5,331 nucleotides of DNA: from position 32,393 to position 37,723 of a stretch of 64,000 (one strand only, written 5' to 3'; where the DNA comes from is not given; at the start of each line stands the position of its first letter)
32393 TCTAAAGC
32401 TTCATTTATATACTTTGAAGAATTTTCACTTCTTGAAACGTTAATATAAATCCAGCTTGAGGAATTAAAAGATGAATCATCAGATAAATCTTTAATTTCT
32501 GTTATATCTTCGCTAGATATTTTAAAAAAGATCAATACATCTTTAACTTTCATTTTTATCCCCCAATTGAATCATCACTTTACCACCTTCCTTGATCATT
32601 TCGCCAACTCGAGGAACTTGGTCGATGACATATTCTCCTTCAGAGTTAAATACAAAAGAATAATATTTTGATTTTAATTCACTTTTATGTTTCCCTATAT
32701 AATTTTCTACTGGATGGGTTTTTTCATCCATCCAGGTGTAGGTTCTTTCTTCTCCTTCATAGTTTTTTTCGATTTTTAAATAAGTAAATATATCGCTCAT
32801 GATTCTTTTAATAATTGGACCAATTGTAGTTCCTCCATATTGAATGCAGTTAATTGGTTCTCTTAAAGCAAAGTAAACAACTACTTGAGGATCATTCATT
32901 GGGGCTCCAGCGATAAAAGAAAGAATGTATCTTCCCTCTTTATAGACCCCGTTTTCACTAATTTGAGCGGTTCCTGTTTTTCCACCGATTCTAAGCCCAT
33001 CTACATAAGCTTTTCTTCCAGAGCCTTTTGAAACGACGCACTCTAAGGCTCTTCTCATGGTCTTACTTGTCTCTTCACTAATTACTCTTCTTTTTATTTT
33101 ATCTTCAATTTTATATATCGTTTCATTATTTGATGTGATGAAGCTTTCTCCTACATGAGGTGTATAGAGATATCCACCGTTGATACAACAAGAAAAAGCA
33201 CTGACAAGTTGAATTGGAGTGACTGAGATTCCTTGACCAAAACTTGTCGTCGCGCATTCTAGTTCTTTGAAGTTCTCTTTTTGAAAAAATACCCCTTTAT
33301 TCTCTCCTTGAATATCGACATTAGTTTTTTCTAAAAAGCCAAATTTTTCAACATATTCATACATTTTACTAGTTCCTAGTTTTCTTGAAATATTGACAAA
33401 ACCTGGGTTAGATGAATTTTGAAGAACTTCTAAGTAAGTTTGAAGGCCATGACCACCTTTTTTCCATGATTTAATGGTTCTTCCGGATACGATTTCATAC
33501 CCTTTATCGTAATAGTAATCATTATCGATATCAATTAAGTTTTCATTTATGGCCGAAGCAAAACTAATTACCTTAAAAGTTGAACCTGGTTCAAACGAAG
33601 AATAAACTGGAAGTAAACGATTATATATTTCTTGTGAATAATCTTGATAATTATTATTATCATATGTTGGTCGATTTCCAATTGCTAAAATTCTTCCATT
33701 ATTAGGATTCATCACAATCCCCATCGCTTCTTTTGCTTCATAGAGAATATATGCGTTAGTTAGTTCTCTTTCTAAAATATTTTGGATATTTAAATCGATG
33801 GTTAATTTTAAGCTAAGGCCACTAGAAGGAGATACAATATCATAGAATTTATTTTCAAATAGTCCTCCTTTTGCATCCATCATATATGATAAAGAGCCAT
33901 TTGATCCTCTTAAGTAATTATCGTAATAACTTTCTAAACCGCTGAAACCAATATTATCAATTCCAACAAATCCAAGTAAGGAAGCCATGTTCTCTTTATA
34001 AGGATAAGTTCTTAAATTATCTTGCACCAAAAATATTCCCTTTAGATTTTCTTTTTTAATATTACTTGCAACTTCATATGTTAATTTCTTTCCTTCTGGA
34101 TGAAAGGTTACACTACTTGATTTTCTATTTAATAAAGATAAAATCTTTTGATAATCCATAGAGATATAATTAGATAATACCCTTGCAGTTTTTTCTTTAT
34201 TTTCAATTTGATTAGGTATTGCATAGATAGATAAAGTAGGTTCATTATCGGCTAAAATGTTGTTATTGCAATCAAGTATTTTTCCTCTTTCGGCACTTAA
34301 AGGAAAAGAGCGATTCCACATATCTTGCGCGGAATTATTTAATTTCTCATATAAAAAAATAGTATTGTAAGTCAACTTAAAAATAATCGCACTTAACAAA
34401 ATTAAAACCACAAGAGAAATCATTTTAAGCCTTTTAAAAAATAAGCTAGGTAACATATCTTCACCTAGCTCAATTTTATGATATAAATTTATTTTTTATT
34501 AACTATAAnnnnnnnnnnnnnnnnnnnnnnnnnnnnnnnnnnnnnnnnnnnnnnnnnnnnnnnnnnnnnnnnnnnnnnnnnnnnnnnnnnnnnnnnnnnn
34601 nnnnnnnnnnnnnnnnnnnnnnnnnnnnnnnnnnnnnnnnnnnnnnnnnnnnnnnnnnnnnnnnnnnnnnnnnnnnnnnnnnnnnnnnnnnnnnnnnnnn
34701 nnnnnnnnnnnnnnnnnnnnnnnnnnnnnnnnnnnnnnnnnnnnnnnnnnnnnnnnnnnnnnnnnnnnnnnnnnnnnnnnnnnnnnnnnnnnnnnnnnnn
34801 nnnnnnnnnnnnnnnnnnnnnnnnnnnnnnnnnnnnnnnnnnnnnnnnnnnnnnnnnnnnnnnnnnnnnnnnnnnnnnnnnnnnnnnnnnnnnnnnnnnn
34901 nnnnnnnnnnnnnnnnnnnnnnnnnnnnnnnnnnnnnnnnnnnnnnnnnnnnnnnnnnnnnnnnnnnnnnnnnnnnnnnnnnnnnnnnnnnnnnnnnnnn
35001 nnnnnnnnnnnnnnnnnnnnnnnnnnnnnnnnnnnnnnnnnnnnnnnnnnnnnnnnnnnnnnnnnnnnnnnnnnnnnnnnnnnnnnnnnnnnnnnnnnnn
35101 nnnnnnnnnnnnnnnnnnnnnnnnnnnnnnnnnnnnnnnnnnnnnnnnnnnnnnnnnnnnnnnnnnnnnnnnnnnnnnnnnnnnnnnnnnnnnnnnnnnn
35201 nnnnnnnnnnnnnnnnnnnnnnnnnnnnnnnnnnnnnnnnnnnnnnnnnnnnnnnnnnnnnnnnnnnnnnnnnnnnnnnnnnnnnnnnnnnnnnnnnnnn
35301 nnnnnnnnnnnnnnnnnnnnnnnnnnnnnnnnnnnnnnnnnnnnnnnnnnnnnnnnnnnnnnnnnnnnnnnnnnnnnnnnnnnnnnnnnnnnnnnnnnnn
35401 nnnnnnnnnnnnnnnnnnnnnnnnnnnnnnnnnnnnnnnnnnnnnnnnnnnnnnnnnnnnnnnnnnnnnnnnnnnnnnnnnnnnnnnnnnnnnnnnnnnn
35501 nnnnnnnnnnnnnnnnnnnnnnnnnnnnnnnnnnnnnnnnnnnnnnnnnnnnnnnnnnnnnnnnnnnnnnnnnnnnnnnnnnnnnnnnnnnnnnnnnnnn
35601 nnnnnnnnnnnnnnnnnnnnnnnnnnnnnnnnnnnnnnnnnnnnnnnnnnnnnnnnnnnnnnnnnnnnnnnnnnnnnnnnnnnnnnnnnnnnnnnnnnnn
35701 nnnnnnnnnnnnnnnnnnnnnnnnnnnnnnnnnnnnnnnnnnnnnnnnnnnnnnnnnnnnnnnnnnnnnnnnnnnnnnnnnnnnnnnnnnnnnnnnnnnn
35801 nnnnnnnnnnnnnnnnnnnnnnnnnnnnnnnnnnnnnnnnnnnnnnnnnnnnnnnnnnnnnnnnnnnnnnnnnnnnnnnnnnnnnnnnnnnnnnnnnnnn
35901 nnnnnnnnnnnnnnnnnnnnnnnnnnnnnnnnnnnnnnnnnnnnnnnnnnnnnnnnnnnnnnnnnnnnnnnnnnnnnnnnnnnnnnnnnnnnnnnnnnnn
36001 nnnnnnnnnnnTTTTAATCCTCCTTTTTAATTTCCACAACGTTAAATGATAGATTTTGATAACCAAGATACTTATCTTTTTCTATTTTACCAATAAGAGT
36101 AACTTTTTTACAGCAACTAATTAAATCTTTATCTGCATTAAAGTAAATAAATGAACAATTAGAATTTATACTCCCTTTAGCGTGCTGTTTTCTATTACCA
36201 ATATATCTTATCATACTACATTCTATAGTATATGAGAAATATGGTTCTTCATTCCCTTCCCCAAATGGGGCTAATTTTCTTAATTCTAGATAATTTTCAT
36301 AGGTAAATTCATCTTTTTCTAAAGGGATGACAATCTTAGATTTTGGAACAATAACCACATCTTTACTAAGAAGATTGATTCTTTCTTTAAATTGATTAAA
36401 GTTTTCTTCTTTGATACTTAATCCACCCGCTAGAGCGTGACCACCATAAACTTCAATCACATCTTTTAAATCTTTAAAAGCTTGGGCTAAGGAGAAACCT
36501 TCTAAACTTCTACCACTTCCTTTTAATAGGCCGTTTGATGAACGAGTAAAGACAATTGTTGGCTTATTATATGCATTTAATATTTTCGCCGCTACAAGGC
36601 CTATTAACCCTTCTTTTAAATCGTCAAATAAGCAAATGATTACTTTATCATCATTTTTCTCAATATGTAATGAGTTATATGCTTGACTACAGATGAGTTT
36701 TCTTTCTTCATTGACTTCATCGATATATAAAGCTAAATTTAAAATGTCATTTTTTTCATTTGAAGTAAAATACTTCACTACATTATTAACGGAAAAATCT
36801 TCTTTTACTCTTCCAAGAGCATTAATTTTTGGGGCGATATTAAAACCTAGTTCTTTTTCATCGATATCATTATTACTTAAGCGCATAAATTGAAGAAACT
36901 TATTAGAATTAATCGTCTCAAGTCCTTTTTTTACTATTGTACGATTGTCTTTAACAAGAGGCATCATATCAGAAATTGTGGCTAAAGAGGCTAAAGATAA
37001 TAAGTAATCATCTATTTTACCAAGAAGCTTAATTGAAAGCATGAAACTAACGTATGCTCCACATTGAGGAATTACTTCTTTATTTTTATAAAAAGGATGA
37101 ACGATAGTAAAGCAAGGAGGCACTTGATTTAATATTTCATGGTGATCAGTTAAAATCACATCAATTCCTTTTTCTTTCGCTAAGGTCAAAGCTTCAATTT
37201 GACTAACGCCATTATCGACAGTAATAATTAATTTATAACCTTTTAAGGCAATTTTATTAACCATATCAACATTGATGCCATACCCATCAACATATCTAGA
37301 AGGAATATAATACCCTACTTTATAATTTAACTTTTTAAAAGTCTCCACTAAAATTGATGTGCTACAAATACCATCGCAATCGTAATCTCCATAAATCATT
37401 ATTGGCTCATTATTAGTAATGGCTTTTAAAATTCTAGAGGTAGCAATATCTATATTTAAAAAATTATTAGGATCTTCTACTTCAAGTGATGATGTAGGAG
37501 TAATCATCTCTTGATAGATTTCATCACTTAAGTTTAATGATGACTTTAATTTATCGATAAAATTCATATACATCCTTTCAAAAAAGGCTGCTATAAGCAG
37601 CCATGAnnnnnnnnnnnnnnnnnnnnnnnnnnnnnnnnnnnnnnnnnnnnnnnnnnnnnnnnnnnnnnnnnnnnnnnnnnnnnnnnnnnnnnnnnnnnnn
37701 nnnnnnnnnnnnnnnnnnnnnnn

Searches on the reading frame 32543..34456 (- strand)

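Call 22: search_protein_families(library=pfam, proteins=[window:32543-34456:-], max_evalue=0.00001)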
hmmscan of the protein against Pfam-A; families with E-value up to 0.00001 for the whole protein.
window:32543-34456:- (637 aa): 2 families
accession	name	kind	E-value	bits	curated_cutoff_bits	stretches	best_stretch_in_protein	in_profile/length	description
PF00905.27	Transpeptidase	-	1.4e-69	235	22.1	1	247-553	4-298/299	Penicillin binding protein transpeptidase domain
PF03717.20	PBP_dimer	-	5.2e-25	89.3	24.4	1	54-200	3-176/180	Penicillin-binding Protein dimerisation domain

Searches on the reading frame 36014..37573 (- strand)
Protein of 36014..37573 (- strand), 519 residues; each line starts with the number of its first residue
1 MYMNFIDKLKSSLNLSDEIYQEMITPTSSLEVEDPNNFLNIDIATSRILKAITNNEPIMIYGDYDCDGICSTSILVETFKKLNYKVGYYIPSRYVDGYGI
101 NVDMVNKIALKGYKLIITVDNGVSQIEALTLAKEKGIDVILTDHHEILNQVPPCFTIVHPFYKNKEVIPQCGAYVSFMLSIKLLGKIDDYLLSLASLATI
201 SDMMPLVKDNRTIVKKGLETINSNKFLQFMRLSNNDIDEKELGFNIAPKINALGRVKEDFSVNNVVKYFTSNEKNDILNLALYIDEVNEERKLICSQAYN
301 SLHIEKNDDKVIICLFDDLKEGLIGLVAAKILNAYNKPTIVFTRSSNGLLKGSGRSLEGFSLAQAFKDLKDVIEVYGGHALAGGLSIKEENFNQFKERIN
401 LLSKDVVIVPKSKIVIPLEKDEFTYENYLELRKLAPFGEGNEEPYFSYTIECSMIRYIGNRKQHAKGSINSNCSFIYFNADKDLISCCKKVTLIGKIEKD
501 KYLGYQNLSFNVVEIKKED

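Call 22: search_protein_families(library=pfam, proteins=[window:36014-37573:-], max_evalue=0.00001)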
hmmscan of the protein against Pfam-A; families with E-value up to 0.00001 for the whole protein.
window:36014-37573:- (519 aa): 3 families
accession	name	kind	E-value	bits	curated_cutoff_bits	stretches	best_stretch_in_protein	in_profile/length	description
PF01368.27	DHH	-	1.3e-21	77.6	28.1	1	58-179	2-101/125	DHH family, N-terminal domain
PF17768.7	RecJ_OB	-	1.3e-14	54.6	27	1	417-513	4-106/107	RecJ OB domain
PF02272.25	DHHA1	-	3.6e-11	43.9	25.9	1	309-400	2-97/102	DHHA1 domain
